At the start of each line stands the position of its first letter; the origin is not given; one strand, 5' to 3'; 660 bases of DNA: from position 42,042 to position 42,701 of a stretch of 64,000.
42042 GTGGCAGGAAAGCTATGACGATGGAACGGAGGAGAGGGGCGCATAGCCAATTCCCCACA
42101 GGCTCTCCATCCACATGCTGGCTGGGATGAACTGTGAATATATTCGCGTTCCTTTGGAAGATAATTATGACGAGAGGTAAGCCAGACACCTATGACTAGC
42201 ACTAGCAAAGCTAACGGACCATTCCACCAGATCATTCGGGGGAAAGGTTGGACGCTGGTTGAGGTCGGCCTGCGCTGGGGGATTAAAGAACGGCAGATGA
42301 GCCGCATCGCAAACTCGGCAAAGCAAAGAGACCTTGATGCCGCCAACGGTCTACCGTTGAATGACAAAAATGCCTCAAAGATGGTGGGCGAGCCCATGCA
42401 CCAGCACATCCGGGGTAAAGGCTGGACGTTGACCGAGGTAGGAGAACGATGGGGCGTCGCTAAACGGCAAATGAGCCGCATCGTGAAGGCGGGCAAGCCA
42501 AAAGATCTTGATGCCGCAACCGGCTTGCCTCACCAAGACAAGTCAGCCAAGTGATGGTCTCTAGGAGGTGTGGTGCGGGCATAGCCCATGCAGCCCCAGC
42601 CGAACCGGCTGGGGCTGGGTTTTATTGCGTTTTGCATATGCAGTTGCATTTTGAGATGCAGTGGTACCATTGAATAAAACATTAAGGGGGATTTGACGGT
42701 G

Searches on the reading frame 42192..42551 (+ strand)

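Call 99: search_protein_families(library=pfam, proteins=[window:42192-42551:+], max_evalue=0.001)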
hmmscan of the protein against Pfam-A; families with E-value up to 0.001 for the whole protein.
window:42192-42551:+ (120 aa): 1 family
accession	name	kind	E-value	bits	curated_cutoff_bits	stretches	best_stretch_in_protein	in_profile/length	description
PF04545.22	Sigma70_r4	-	0.00045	20.1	24.1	0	75-99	18-42/50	Sigma-70, region 4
